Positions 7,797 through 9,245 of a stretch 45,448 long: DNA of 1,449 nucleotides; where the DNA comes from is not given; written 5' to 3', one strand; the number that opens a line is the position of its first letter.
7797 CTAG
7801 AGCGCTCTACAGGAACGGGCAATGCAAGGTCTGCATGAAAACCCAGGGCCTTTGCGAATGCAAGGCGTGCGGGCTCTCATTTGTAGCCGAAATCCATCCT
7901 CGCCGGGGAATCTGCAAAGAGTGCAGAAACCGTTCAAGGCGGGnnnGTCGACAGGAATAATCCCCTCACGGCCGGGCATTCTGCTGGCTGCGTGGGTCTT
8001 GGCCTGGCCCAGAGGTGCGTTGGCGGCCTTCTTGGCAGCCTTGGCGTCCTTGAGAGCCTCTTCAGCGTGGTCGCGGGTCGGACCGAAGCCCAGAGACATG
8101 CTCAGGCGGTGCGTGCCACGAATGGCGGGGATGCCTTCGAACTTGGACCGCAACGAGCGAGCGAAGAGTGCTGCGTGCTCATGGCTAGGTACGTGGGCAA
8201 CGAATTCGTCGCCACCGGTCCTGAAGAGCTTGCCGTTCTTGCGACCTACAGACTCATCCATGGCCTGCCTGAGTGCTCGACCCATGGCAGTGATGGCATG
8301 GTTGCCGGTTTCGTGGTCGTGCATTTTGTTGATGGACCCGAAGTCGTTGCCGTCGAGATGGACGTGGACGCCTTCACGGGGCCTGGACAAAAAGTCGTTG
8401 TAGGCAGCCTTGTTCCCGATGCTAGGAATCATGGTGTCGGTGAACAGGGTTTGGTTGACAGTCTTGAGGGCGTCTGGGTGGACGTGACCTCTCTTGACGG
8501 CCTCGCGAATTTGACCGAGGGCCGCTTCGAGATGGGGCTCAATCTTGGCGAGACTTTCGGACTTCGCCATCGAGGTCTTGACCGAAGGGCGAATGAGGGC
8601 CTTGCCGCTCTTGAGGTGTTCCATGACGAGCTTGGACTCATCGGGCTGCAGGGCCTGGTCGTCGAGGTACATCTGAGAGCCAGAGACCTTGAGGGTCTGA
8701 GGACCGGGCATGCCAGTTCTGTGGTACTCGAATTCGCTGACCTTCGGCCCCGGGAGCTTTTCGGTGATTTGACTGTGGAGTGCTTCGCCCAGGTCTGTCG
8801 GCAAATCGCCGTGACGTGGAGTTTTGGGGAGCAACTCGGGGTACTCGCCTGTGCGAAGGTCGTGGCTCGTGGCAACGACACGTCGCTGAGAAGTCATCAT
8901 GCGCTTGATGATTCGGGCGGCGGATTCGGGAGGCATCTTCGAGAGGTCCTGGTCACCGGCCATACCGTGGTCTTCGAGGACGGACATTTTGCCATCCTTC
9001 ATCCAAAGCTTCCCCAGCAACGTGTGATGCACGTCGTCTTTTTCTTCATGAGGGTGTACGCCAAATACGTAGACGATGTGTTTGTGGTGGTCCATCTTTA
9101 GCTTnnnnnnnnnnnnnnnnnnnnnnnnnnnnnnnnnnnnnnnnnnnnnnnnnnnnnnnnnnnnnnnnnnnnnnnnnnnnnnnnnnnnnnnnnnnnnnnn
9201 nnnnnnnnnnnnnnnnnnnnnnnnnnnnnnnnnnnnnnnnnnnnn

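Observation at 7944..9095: GGDEF nucleotide-cyclase-like protein embedded in the capsid-assembly operon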

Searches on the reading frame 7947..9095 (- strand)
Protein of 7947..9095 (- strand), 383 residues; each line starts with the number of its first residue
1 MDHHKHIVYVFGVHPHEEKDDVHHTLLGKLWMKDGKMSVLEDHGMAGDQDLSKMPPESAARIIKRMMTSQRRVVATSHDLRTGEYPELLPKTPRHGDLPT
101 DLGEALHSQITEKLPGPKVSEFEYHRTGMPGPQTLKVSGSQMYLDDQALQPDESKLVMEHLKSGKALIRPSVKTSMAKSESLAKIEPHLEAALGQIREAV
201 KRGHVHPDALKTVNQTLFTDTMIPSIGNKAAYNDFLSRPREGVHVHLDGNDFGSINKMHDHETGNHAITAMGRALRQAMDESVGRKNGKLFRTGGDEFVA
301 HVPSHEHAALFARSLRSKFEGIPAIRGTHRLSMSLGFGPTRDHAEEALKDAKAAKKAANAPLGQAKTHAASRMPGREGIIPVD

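Call 3: search_protein_families(library=pfam, proteins=[window:7947-9095:-], max_evalue=1)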
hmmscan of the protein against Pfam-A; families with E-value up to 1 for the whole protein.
window:7947-9095:- (383 aa): 4 families
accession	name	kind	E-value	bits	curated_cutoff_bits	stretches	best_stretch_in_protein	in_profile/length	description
PF00990.26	GGDEF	-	3.5e-08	33.8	23.8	1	242-357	33-150/161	Diguanylate cyclase, GGDEF domain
PF22335.1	Cas10-Cmr2_palm2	-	0.0015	19.1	27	1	245-357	5-122/133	Cas10/Cmr2, second palm domain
PF17853.6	GGDEF_2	-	0.12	13.1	24.5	1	271-359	37-115/116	GGDEF-like domain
PF16785.10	SMBP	-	0.35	11.5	29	0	342-361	51-70/111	Small metal-binding protein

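Call 4: search_protein_families(library=ncbifam, proteins=[window:7947-9095:-], max_evalue=1)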
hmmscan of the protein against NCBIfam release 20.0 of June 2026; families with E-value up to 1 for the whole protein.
window:7947-9095:- (383 aa): 15 families
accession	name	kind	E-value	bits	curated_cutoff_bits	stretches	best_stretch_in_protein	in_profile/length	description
NF007423.1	PRK09966.1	equivalog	8.6e-08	31.5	325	1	245-344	274-373/390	diguanylate cyclase DgcN/YfiN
TIGR00254.1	GGDEF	domain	1.1e-06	28.5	37.4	1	245-368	40-159/168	diguanylate cyclase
NF051473.1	DigCycDgcsShew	equivalog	5.7e-06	25.9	400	1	245-341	170-261/291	diguanylate cyclase DgcS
NF038266.1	diguan_SiaD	equivalog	8.5e-06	25.3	290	1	246-367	130-246/252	biofilm regulation diguanylate cyclase SiaD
NF007380.0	PRK09894.1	equivalog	4e-05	23.1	256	1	246-351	163-265/296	diguanylate cyclase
NF045675.1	PhdiestaseDibA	equivalog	8.8e-05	21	980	1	208-352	206-341/623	phosphodiesterase DibA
NF040885.1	diguan_DgcJ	equivalog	0.00023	20.1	500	1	244-303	375-429/493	diguanylate cyclase DgcJ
NF007599.0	PRK10245.1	equivalog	0.00063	18.3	402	1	238-360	238-362/371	diguanylate cyclase AdrA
NF011955.1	PRK15426.1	equivalog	0.011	13.9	408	1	245-345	433-533/564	cellulose biosynthesis regulator diguanylate cyclase DgcQ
NF047872.1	GGDEF_GdpS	equivalog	0.014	14.6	400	1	247-339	224-316/355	GGDEF domain-containing protein GdpS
NF007135.0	PRK09581.1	equivalog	0.014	14.3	474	1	246-368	328-447/457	PleD family two-component system response regulator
NF007474.0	PRK10060.1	equivalog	0.017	13.3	782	1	245-310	270-330/663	cyclic di-GMP phosphodiesterase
NF047654.1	DiguCycDgcRLepto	equivalog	0.066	12.1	500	1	247-305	170-223/295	diguanylate cyclase DgcR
NF053781.1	cdiGMPphdstlr2612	equivalog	0.075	10.6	1600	1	245-338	876-966/1268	Tlr1612 family c-di-GMP phosphodiesterase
TIGR02577.1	cas_TM1794_Cmr2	equivalog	0.089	11.6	79.4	1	268-355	412-505/510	type III-B CRISPR-associated protein Cas10/Cmr2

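Call 5: search_protein_families(library=phrogs, proteins=[window:7947-9095:-], max_evalue=0.1)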
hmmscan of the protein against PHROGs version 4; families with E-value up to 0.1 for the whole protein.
window:7947-9095:- (383 aa): 5 families
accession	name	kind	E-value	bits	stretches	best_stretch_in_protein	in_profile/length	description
phrog_14602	-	unknown function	1.5e-06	28.4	1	245-367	213-328/336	-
phrog_5594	-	unknown function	2e-06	28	1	246-361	392-501/528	-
phrog_9661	-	unknown function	4.9e-05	23.9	1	243-319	145-219/274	-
phrog_34213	-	unknown function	0.0031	17.6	1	246-343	336-432/472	-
phrog_8342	-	unknown function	0.0046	16.9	1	244-346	281-383/407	-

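Call 7: search_dna_similar(query=window:7947-9095:-, collection=phages, mode=protein, max_evalue=0.001, max_rows=30)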
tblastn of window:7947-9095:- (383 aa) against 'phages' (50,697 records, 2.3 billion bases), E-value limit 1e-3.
Records with a match: 1; places in all: 1; records where one place covers at least 80% of the query: 0.
Best place of each record, by identity: <60% 1.
By first word of the organism name: Myxococcus 1.
By host as written in the record: Myxococcus sp. 1.
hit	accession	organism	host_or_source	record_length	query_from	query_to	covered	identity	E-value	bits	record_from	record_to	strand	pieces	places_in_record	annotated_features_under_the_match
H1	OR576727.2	Myxococcus phage Mx1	Myxococcus sp.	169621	180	343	43%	45.2%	5e-30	127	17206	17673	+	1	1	nucleotide cyclase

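Call 9: get_annotated_region(hit=H1, flank=9000)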
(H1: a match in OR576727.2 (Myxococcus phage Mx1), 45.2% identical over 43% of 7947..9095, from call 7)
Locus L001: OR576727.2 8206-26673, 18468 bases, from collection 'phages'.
description: Myxococcus phage Mx1, complete genome.
organism: Myxococcus phage Mx1 (NCBI taxid 2994995)
taxonomy: Viruses; Duplodnaviria; Heunggongvirae; Uroviricota; Caudoviricetes
host: Myxococcus sp.; source: cow dung; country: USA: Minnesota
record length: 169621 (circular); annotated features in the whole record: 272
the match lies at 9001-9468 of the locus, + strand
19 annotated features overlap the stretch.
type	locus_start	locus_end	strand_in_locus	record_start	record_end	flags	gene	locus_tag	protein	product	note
CDS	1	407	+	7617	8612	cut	-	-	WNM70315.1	hypothetical protein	-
CDS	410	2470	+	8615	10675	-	-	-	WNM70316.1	portal protein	-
CDS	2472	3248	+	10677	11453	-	-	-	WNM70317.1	hypothetical protein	-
CDS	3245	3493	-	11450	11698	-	-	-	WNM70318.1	hypothetical protein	-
CDS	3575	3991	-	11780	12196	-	-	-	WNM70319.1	hypothetical protein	-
CDS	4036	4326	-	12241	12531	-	-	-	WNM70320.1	hypothetical protein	-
CDS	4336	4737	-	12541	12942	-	-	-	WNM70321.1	hypothetical protein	-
CDS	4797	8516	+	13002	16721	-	-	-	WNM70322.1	putative prohead protease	-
CDS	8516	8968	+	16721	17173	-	-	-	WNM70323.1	hypothetical protein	-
CDS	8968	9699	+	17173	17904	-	-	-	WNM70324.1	nucleotide cyclase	-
CDS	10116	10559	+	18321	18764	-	-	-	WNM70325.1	hypothetical protein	-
CDS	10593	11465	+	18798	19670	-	-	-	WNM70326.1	hypothetical protein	-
CDS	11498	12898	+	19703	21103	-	-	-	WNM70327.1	major capsid protein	-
CDS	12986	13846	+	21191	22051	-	-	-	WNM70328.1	thymidylate synthase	-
CDS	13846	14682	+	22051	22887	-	-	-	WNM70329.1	deoxynucleoside monophosphate kinase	-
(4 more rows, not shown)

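Call 10: find_homologous_proteins(query=window:7947-9095:-, max_evalue=0.001)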
Query window:7947-9095:- (383 aa): 64 proteins with E <= 0.001 among 4277 candidates.
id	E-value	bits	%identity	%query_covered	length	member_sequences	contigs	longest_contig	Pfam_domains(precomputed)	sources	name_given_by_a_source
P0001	9.4e-254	859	100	100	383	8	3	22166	PF00990.27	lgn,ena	-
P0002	6.4e-209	712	83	99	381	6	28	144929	PF00990.27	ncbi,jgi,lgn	jgi:GGDEF domain-containing protein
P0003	6.0e-168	577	70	100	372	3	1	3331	PF00990.27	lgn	-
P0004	1.0e-167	576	71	100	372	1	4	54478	PF00990.27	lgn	-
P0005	5.8e-159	547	68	100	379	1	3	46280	PF00990.27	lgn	-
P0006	2.5e-154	532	64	100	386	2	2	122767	PF00990.27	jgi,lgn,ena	-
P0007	5.1e-148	511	62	99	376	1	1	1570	PF00990.27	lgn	-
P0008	1.2e-139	484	60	99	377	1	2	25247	PF00990.27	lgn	-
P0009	5.5e-134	465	57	100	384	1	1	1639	PF00990.27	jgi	jgi:diguanylate cyclase (GGDEF)-like protein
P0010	5.6e-133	462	58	98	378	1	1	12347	PF00990.27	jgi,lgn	jgi:GGDEF domain-containing protein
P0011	3.0e-131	456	57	100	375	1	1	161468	PF00990.27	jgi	jgi:GGDEF domain-containing protein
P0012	1.8e-130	454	56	99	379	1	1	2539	PF00990.27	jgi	jgi:diguanylate cyclase (GGDEF)-like protein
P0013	1.7e-126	440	55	98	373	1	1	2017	PF00990.27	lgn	-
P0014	2.1e-116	407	54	100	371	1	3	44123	PF00990.27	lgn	-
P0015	4.1e-115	403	54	99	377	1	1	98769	PF00990.27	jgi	jgi:GGDEF domain-containing protein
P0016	2.1e-114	401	53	96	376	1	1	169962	PF00990.27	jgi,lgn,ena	-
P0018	3.5e-111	390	54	95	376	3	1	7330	PF00990.27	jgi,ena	jgi:diguanylate cyclase (GGDEF)-like protein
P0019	5.2e-105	370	50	98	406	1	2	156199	PF00990.27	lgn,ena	-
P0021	5.2e-102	360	50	100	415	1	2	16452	PF00990.27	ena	-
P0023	1.3e-100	355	49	98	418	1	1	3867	PF00990.27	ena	-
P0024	1.3e-98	349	50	99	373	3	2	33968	PF00990.27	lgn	-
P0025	1.3e-98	349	49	98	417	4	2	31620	PF00990.27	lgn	-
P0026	2.5e-98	348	48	99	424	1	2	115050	PF00990.27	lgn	-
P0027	4.1e-98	347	48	96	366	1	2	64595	PF00990.27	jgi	jgi:GGDEF domain-containing protein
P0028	6.9e-98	346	49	98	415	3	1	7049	PF00990.27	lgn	-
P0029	8.1e-97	343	48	99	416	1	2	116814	PF00990.27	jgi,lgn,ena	-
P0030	2.7e-95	338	48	99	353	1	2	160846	PF00990.27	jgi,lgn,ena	jgi:diguanylate cyclase (GGDEF)-like protein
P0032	1.3e-91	326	47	98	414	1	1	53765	PF00990.27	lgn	-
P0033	8.0e-87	310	47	99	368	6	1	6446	PF00990.27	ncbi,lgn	-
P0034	9.1e-87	310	45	100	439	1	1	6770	PF00990.27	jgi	jgi:diguanylate cyclase (GGDEF)-like protein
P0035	1.5e-86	309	45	98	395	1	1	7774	PF00990.27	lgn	-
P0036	3.4e-86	308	44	98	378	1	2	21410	PF00990.27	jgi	-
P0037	5.9e-86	307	45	95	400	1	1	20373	PF00990.27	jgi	jgi:diguanylate cyclase (GGDEF)-like protein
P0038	9.4e-86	306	46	99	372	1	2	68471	PF00990.27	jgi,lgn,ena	jgi:diguanylate cyclase (GGDEF)-like protein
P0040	1.6e-83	299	44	98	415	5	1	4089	PF00990.27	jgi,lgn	jgi:GGDEF domain-containing protein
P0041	2.2e-83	299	44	99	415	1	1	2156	PF00990.27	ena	-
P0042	1.1e-82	296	44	94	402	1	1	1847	PF00990.27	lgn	-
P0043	2.0e-79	286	44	98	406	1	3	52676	PF00990.27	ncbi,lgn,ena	-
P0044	1.9e-78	282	42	97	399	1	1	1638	PF00990.27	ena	-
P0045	2.3e-78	282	43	97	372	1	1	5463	PF00990.27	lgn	-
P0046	2.9e-78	282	44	99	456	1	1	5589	PF00990.27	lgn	-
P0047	2.9e-77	278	43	97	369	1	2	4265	PF00990.27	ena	-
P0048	2.4e-76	275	51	69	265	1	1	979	PF00990.27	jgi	jgi:diguanylate cyclase (GGDEF)-like protein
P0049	3.8e-75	271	46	81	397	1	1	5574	PF00990.27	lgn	-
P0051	1.7e-73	266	46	80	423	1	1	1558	PF00990.27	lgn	-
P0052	4.0e-71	258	41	96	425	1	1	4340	PF00990.27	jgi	jgi:diguanylate cyclase (GGDEF)-like protein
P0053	1.1e-70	257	43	90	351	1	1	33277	PF00990.27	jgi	-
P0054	2.5e-70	256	42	83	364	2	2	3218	PF00990.27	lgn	-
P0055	4.5e-67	245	41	93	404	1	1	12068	PF00990.27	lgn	-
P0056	2.2e-65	239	39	93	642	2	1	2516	PF00990.27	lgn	-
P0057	3.2e-65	239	40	95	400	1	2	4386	PF00990.27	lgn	-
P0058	5.7e-65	238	39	98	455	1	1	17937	PF00990.27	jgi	jgi:diguanylate cyclase (GGDEF)-like protein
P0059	1.7e-63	233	41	98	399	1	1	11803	PF00990.27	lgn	-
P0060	2.1e-63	233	40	94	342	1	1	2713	PF00990.27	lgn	-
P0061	1.8e-60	223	38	95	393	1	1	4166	PF00990.27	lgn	-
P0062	3.8e-58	216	52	55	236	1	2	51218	PF00990.27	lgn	-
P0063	1.9e-48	184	52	50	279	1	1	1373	PF00990.27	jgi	jgi:diguanylate cyclase (GGDEF)-like protein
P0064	5.8e-29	120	42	47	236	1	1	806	PF00990.27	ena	-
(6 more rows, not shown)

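Call 14: search_solved_structures(query=A1, max_evalue=0.01, show_alignments=3)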
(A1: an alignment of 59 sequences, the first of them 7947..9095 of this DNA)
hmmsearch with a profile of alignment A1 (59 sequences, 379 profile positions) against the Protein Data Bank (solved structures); distinct sequences matched with E-value up to 0.01: 38.
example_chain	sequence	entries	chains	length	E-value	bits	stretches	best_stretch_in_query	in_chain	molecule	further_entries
5m3c_A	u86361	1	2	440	1e-08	38.1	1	228-360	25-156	Diguanylate cyclase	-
3ign_A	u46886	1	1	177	2.3e-08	36.9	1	234-364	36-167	Diguanylate cyclase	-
4zve_A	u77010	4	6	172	6.4e-08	35.5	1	242-339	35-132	Diguanylate cyclase DosC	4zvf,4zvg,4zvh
3icl_A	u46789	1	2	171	1.2e-07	34.6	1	239-363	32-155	EAL/GGDEF domain protein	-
5euh_A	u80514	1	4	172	1.4e-07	34.4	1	242-360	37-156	Putative GGDEF domain membrane protein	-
4wxw_A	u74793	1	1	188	1.7e-06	30.8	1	228-350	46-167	Uncharacterized protein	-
4wxo_A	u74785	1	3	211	2e-06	30.5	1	227-350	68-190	Uncharacterized protein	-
9t28_A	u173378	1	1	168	2.5e-06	30.2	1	242-334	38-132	diguanylate cyclase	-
3i5b_A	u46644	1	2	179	2.8e-06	30.1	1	242-333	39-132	WspR response regulator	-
3i5c_A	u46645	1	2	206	2.8e-06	30.1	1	242-333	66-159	Fusion of General control protein GCN4 and WSPR response regulator protein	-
6zxb_A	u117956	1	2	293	5e-06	29.2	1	242-314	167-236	Putative GGDEF/response regulator receiver domain protein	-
6zxc_A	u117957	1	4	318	5.7e-06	29.1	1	242-314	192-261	Putative GGDEF/response regulator receiver domain protein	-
6zxm_A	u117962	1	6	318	1.1e-05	28.1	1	242-314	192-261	Putative GGDEF/response regulator receiver domain protein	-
3bre_A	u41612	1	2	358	1.1e-05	28.1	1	242-333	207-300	Probable two-component response regulator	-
6d9m_A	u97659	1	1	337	1.2e-05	28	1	241-352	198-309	Fusion protein of Endolysin,Response receiver sensor diguanylate cyclase, GAF domain-conta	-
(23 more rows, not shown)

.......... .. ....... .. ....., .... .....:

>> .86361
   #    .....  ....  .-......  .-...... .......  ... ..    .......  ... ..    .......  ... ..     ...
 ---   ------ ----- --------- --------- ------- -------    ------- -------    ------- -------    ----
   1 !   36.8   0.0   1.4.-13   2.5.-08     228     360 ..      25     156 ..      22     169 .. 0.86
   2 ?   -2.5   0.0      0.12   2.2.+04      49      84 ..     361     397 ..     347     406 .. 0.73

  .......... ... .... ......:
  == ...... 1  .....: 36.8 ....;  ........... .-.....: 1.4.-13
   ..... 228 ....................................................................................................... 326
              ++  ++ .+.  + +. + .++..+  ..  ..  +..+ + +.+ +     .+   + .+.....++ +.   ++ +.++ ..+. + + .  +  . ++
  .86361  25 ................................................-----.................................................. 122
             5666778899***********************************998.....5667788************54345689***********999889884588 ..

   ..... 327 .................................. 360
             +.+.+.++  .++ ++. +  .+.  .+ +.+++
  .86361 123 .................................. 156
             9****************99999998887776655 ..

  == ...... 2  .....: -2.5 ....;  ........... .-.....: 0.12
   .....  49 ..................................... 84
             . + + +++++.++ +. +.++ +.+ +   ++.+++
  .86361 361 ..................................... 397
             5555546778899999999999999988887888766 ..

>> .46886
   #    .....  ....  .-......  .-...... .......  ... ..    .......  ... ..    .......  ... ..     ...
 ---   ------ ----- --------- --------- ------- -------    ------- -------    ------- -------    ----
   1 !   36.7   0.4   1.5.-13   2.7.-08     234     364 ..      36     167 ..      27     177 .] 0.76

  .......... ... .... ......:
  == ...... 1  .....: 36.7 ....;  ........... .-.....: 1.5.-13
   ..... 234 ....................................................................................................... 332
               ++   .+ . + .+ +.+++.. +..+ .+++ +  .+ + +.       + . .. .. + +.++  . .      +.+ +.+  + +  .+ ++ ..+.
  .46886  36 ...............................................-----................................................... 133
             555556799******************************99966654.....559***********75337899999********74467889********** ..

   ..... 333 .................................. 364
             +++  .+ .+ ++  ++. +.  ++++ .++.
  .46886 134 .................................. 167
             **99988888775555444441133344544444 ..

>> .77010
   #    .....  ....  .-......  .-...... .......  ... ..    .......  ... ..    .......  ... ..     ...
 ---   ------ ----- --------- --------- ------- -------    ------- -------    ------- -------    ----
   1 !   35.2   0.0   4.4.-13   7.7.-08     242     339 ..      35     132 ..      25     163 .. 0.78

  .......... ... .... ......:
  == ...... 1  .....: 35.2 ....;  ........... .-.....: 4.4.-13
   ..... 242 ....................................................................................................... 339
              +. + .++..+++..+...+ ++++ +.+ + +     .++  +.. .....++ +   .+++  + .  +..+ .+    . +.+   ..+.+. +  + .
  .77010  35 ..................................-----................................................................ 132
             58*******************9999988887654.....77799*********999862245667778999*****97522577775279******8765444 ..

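Call 17: find_encoding_contigs(protein=P0016, flank=10000, max_places=2)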
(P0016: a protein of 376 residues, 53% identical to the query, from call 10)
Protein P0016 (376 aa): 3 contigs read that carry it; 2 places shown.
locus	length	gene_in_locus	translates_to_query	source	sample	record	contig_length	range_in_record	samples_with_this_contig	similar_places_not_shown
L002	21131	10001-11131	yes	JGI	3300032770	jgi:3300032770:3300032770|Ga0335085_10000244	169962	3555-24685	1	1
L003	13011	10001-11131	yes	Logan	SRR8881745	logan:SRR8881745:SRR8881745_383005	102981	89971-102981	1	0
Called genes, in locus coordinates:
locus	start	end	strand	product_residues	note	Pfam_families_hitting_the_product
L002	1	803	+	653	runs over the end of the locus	-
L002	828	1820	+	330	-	-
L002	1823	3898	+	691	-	PF04860:Phage_portal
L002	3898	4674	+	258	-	-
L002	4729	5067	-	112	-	-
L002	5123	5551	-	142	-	PF20274:cREC_REC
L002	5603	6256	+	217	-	PF14528:LAGLIDADG_3 (faint)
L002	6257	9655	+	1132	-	PF00454:PI3_PI4_kinase (faint)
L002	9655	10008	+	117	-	PF02945:Endonuclease_7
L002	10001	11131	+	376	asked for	PF00990:GGDEF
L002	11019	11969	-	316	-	PF02796:HTH_7 (weak), PF19575:HTH_58 (weak)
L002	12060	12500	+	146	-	-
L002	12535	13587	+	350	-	-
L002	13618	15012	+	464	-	-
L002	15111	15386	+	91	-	-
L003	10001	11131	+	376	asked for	PF00990:GGDEF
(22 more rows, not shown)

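Call 19: find_encoding_contigs(protein=P0058, flank=10000, max_places=1)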
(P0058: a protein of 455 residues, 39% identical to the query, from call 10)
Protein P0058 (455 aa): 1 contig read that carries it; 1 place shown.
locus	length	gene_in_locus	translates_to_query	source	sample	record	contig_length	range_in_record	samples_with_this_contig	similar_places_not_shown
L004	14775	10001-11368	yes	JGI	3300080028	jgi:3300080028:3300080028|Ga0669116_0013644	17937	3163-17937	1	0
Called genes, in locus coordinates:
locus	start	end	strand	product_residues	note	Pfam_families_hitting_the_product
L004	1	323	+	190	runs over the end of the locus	-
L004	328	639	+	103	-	-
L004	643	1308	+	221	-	-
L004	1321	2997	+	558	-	-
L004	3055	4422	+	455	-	PF01344:Kelch_1 (faint)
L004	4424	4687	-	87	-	-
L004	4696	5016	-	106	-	PF11171:DUF2958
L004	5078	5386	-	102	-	-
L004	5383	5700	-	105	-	-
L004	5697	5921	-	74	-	-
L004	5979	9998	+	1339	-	PF02195:ParB_N (faint)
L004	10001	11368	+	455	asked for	PF00990:GGDEF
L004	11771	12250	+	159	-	-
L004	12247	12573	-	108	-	-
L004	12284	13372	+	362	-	-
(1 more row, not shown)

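Call 26: predict_structure(alignment_id=A1)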
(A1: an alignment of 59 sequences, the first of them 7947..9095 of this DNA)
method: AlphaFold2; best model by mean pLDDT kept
length: 383 residues; sequences in the alignment: 59
mean_pLDDT: 90.4   pTM: 0.56
mean pLDDT of the five models: 90.4, 88.6, 88.4, 87.5, 87.3
residues with pLDDT >= 90: 307; 70-90: 36; 50-70: 25; < 50: 15
segments of 3 or more residues with pLDDT < 50: 93-97, 175-183
pLDDT, mean of each block of 10 residues (from residue 1): 92 88 93 95 95 95 96 97 92 50 64 66 93 93 96 96 92 53 61 91 95 93 97 93 98 96 97 98 97 98 97 97 97 98 98 97 96 97 85
secondary structure, 60 per line:
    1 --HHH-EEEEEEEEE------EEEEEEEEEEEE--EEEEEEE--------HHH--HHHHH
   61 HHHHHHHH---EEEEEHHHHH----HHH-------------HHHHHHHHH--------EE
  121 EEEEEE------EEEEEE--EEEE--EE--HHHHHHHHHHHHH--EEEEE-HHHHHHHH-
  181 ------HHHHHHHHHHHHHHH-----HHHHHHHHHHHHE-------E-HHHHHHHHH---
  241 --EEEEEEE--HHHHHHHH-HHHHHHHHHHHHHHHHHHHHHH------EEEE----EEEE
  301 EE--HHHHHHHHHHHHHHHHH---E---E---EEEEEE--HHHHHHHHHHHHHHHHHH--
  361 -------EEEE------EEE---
elements in order: E7-15 E22-33 E36-42 H56-68 E72-76 H77-81 H102-110 E119-126 E133-138 E141-144 H151-163 E166-170 H172-179 H187-201 H207-218 H229-237 E243-249 H252-259 H261-282 E289-292 E297-302 H305-321 E333-338 H341-358 E368-371 E378-380
